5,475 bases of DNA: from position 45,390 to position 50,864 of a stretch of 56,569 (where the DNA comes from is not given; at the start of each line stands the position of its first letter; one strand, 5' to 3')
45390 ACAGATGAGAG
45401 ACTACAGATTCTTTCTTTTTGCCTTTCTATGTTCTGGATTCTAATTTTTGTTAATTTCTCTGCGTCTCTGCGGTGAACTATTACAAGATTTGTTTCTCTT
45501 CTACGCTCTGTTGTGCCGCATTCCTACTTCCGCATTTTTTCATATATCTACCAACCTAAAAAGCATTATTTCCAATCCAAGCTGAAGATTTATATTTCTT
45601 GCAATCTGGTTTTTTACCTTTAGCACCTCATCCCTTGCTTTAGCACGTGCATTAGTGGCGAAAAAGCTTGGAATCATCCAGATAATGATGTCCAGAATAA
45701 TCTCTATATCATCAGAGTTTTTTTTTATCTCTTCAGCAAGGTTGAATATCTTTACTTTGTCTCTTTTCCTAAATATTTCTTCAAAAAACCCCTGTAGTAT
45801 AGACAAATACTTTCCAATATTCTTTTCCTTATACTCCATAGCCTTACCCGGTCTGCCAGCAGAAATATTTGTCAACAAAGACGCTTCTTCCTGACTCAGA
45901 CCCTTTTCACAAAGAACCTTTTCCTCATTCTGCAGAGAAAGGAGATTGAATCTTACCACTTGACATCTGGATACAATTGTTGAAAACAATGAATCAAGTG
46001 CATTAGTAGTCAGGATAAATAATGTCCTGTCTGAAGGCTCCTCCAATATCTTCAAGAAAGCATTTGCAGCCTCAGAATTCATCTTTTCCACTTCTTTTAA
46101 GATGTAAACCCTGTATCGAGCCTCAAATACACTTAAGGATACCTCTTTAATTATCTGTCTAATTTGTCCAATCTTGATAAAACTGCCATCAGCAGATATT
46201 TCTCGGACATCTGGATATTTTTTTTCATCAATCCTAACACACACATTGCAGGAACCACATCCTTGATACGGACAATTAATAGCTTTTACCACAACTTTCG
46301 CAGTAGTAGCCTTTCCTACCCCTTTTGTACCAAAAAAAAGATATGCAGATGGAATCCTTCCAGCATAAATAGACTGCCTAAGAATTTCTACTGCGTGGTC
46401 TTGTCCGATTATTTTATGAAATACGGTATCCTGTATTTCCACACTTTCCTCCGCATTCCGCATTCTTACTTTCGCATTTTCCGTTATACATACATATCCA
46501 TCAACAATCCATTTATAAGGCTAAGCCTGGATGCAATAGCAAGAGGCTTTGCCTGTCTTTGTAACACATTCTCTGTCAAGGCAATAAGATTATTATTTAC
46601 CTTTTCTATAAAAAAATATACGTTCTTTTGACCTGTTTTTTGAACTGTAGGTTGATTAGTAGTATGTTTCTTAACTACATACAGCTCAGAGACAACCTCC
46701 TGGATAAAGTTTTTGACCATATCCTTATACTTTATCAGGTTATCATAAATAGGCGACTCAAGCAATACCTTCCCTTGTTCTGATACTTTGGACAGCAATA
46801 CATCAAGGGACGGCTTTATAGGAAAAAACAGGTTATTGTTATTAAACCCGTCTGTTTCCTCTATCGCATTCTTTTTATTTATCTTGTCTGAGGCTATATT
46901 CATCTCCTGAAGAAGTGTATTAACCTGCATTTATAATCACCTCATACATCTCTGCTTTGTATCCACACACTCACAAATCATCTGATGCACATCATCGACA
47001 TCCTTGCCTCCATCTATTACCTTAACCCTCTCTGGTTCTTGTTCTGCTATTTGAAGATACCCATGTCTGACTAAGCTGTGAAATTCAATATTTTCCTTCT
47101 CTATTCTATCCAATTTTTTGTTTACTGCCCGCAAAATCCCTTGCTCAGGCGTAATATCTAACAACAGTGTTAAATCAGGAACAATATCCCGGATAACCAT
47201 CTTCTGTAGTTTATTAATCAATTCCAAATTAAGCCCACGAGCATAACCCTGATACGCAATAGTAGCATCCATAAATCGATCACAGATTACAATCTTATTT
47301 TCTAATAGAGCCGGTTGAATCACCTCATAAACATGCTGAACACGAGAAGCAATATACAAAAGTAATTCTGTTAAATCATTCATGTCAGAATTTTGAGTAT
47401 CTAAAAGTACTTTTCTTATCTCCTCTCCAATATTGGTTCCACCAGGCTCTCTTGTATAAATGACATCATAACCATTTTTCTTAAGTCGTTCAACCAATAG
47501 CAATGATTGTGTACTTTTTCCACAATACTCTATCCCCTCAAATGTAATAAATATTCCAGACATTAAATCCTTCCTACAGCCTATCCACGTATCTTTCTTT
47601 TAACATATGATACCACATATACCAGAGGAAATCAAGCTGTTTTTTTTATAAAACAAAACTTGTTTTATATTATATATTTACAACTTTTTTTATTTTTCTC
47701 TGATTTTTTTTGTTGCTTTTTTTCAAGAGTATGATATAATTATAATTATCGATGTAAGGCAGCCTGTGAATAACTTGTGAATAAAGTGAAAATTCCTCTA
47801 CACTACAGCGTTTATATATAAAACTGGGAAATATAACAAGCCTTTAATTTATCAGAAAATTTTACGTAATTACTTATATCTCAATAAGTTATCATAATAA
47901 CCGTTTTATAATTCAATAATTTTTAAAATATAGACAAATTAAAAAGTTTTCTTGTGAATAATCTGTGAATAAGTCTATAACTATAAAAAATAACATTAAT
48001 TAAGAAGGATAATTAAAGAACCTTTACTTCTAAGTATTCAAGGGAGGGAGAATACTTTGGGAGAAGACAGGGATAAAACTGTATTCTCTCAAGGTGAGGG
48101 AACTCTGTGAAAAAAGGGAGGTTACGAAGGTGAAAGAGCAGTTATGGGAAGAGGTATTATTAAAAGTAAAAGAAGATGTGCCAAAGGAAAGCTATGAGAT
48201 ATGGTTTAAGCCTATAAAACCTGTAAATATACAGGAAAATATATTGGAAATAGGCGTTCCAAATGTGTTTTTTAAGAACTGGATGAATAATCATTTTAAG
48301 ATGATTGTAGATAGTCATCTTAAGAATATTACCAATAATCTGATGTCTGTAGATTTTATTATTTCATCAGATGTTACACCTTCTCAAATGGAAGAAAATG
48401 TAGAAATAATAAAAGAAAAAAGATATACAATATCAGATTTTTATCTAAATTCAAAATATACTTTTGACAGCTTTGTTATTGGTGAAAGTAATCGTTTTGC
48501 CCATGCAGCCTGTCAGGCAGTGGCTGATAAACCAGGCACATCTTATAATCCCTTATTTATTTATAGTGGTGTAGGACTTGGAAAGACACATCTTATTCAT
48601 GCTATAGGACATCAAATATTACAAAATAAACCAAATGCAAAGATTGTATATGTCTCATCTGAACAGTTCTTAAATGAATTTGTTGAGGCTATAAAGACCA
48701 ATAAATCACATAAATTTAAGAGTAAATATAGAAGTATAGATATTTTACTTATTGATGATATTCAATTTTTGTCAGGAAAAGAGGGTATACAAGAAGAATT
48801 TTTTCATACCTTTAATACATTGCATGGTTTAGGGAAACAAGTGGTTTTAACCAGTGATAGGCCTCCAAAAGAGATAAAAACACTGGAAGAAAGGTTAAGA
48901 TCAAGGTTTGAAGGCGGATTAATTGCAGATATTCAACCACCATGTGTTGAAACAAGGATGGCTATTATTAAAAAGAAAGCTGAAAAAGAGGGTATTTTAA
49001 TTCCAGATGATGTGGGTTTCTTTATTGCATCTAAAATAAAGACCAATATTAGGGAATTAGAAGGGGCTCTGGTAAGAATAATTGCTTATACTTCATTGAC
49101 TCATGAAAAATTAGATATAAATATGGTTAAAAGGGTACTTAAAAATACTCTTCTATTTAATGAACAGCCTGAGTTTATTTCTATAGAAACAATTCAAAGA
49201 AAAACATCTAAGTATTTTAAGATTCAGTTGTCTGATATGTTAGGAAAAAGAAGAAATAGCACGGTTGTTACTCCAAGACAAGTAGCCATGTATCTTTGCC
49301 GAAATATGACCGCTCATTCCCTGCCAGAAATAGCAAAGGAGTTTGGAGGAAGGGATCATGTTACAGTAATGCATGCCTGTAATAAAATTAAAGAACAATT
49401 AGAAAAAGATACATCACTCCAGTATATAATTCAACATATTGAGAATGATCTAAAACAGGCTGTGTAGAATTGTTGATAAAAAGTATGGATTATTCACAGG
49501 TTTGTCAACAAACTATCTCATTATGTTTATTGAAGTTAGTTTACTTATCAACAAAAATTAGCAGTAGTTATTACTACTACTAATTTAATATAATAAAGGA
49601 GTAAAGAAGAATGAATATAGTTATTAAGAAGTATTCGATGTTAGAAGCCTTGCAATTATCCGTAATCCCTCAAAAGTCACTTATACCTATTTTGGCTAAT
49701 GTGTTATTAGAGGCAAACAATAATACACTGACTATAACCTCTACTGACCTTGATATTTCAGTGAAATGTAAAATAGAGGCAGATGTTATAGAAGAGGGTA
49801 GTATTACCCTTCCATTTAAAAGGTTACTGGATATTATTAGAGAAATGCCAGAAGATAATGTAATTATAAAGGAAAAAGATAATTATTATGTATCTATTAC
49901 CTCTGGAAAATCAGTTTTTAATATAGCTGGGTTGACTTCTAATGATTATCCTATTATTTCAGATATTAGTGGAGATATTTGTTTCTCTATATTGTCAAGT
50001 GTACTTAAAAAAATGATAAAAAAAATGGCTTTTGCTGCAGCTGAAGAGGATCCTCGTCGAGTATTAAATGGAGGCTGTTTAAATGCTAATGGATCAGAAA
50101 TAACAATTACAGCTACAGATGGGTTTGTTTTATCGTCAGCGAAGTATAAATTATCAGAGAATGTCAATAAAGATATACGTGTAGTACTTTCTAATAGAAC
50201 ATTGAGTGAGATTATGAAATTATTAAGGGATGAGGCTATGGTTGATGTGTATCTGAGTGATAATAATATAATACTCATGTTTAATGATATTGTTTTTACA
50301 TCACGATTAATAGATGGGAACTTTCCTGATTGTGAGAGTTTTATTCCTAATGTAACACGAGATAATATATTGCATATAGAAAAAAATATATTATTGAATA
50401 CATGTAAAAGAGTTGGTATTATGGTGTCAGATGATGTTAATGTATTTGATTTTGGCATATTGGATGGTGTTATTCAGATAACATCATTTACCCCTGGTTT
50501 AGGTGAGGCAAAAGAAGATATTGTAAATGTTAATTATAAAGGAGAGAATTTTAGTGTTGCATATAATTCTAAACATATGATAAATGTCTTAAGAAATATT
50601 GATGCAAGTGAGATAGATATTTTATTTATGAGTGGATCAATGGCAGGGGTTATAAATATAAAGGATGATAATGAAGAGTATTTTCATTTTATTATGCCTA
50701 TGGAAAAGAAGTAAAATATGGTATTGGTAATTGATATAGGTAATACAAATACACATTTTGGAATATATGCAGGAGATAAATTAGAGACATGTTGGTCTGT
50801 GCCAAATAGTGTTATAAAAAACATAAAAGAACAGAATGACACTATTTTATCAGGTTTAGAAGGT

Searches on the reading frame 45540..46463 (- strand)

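Call 60: search_protein_families(library=pfam, proteins=[window:45540-46463:-], max_evalue=0.00001)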
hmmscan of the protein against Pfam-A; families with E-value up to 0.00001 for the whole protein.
window:45540-46463:- (307 aa): 2 families
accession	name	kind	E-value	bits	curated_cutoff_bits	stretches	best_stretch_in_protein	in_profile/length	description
PF13177.12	DNA_pol3_delta2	-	3e-50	170.8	27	1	21-173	2-158/161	DNA polymerase III, delta subunit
PF00004.35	AAA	-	4.3e-10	40.6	21.2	1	42-170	2-126/131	ATPase family associated with various cellular activities (AAA)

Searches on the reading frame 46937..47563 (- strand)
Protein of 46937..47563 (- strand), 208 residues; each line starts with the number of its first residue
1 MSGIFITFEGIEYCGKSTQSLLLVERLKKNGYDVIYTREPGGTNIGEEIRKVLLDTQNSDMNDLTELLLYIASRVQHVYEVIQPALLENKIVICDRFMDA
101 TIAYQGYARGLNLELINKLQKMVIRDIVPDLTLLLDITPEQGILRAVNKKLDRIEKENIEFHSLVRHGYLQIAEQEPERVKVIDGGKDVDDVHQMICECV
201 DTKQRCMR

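Call 60: search_protein_families(library=pfam, proteins=[window:46937-47563:-], max_evalue=0.00001)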
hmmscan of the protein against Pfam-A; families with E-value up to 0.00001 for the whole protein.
window:46937-47563:- (208 aa): 1 family
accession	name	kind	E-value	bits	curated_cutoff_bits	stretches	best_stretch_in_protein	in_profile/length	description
PF02223.23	Thymidylate_kin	-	3.3e-54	183.8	27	1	8-196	1-185/185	Thymidylate kinase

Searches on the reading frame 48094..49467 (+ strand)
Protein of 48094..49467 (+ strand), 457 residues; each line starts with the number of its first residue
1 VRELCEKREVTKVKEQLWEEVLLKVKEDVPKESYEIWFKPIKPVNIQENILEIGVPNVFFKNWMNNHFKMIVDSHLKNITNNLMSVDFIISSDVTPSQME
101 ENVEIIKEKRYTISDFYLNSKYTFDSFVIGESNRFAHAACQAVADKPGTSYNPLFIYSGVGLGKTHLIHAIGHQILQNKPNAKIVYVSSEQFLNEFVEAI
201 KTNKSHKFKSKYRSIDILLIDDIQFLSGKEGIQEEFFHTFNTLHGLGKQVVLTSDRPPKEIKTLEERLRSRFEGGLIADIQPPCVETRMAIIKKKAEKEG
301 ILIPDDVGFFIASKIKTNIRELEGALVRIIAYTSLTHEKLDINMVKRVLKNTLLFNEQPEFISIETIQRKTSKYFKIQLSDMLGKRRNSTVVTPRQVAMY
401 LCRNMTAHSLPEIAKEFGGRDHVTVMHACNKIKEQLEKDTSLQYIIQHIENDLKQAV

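Call 60: search_protein_families(library=pfam, proteins=[window:48094-49467:+], max_evalue=0.00001)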
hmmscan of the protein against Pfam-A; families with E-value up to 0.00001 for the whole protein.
window:48094-49467:+ (457 aa): 5 families
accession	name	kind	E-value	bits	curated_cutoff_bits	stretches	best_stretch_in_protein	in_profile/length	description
PF00308.24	Bac_DnaA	-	2e-78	262.6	23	1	118-278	1-161/162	Bacterial DnaA ATPAse domain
PF08299.17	Bac_DnaA_C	-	3.7e-30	104.2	31.5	1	364-432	1-69/69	Bacterial dnaA protein helix-turn-helix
PF11638.13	DnaA_N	-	4.2e-15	55.6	24.6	1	16-77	2-64/65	DnaA N-terminal domain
PF01695.23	IstB_IS21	-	3.9e-07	30.2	24.1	1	157-257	98-195/238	IstB-like ATP binding protein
PF00004.35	AAA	-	2.9e-06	28.2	21.2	0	157-273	4-124/131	ATPase family associated with various cellular activities (AAA)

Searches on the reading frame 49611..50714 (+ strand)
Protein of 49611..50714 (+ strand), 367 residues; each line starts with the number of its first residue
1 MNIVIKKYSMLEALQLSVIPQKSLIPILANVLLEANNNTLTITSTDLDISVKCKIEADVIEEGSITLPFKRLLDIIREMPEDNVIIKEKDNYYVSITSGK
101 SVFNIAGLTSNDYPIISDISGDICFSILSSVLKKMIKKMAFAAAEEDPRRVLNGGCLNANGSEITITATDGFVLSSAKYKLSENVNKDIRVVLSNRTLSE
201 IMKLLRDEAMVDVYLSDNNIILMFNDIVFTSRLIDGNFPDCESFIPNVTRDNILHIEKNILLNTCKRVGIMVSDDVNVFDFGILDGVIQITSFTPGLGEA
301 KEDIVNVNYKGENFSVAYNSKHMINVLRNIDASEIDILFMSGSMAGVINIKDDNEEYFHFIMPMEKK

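Call 60: search_protein_families(library=pfam, proteins=[window:49611-50714:+], max_evalue=0.00001)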
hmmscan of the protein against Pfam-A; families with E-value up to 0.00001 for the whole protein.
window:49611-50714:+ (367 aa): 3 families
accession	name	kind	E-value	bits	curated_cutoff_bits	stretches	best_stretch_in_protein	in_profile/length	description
PF00712.24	DNA_pol3_beta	-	4.9e-34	117.5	24.4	2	1-116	1-119/120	DNA polymerase III beta subunit, N-terminal domain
PF02767.21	DNA_pol3_beta_2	-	1.6e-31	109.4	27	1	129-240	4-116/116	DNA polymerase III beta subunit, central domain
PF02768.20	DNA_pol3_beta_3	-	7.6e-16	58.5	27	1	250-364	8-120/121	DNA polymerase III beta subunit, C-terminal domain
